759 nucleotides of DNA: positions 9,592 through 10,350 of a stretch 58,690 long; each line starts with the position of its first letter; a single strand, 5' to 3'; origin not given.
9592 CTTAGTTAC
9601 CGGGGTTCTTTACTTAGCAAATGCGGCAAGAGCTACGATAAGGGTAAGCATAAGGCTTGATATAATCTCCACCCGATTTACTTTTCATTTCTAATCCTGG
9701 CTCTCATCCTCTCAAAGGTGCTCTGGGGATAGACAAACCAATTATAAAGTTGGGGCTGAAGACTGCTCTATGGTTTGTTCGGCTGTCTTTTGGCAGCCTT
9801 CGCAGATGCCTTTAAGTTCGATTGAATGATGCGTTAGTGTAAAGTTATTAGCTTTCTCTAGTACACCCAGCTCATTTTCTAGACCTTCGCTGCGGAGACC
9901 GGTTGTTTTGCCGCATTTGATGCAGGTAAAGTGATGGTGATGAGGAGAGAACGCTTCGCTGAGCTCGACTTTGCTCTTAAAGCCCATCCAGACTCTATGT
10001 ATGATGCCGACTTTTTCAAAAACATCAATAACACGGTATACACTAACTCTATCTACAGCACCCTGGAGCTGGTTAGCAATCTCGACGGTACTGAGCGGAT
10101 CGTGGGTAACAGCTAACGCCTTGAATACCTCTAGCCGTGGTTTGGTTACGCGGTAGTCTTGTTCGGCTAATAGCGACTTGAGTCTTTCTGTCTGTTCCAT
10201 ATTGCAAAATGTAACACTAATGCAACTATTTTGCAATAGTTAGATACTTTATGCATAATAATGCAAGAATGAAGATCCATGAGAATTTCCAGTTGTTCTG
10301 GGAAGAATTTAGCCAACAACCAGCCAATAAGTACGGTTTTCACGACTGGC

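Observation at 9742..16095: Locus centred on a Fur-family regulator and built mostly from uncharacterised proteins: candidate novel metal-handling system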

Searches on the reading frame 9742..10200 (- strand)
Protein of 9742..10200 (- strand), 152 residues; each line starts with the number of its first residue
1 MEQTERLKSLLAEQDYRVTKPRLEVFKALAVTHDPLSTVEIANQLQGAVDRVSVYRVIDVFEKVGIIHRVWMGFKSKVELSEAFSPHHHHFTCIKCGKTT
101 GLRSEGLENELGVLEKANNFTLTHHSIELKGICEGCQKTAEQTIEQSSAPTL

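Call 3: search_protein_families(library=pfam, proteins=[window:9742-10200:-], max_evalue=0.1)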
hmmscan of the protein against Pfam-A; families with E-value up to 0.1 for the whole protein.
window:9742-10200:- (152 aa): 3 families
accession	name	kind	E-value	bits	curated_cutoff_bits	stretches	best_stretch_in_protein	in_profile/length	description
PF01475.25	FUR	-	2e-18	67.1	23.1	1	14-129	2-120/121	Ferric uptake regulator family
PF12840.13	HTH_20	-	0.0017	18.7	27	1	22-69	6-50/51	Helix-turn-helix domain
PF01978.25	TrmB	-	0.036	14.3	25.6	1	24-70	12-55/68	Sugar-specific transcriptional regulator TrmB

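Call 4: search_protein_families(library=ncbifam, proteins=[window:9742-10200:-], max_evalue=0.1)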
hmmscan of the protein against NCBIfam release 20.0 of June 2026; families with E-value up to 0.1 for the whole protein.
window:9742-10200:- (152 aa): 8 families
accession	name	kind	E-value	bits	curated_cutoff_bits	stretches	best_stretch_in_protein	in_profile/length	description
NF051892.1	TransRegFurBacil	equivalog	1.7e-15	57.4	220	1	2-141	3-148/149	ferric iron uptake transcriptional regulator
NF006999.0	PRK09462.1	equivalog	1.7e-14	53.7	146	1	12-140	9-140/148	ferric iron uptake transcriptional regulator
NF008646.0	PRK11639.1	equivalog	7.6e-13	48.5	167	1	8-139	14-149/171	zinc uptake transcriptional repressor Zur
NF052545.1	TransRegPerRClab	equivalog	2.2e-12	47.2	180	1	6-139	3-137/138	transcriptional regulator PerR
NF051891.1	TransRegFurHelico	equivalog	2.8e-12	46.8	200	1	5-138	12-147/148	ferric iron uptake transcriptional regulator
NF047406.1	TransRegPerRTherm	equivalog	2.2e-05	24.7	200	1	40-139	28-128/130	manganese-dependent transcriptional regulator PerR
NF047462.1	FUR_perox_PerRA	exception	0.0017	18.8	200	1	4-101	5-103/142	peroxide-responsive transcriptional repressor PerRA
NF053606.1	Sta1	subfamily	0.042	14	80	1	16-70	16-67/100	Sta1 family transcriptional regulator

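Call 28: search_solved_structures(query=window:9742-10200:-, max_evalue=0.001, show_alignments=2)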
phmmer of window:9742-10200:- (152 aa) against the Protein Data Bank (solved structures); distinct sequences matched with E-value up to 0.001: 20.
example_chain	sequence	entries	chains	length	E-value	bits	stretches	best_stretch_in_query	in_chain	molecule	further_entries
6d57_A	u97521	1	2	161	4.9e-12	48.9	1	5-138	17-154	Ferric uptake regulation protein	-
4ets_A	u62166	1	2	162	5e-12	48.9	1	5-138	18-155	Ferric uptake regulation protein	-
8j6w_A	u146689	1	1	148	3.9e-11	46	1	11-135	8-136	Ferric uptake regulation protein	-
2w57_A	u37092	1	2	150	4.3e-11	45.8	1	11-134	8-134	FERRIC UPTAKE REGULATION PROTEIN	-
5nbc_A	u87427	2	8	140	5.2e-11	45.6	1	11-138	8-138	Ferric uptake regulation protein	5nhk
4mtd_A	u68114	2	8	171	9.2e-11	44.7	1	7-138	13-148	Zinc uptake regulation protein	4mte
2fe3_A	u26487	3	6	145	7.4e-10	41.8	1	7-139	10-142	Peroxide operon regulator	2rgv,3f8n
9ire_A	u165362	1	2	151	3.4e-09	39.7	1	2-139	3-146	Ferric uptake regulation protein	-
2xig_A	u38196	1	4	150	3.1e-08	36.5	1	5-139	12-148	FERRIC UPTAKE REGULATION PROTEIN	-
3mwm_A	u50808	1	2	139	1.3e-06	31.3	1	17-137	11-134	Putative metal uptake regulation protein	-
2o03_A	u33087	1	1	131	1.3e-06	31.3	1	17-137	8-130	probable Zinc uptake regulation protein FurB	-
5fd6_A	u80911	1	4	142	1.8e-06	30.9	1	5-132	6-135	Ferric uptake regulation protein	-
5fd5_A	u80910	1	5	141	1.8e-06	30.8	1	6-132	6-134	Ferric uptake regulation protein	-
7vo0_G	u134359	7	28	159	2.7e-06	30.3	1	17-137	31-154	Putative metal uptake regulation protein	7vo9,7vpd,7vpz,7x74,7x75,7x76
1mzb_A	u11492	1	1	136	5.5e-06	29.3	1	11-128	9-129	ferric uptake regulation protein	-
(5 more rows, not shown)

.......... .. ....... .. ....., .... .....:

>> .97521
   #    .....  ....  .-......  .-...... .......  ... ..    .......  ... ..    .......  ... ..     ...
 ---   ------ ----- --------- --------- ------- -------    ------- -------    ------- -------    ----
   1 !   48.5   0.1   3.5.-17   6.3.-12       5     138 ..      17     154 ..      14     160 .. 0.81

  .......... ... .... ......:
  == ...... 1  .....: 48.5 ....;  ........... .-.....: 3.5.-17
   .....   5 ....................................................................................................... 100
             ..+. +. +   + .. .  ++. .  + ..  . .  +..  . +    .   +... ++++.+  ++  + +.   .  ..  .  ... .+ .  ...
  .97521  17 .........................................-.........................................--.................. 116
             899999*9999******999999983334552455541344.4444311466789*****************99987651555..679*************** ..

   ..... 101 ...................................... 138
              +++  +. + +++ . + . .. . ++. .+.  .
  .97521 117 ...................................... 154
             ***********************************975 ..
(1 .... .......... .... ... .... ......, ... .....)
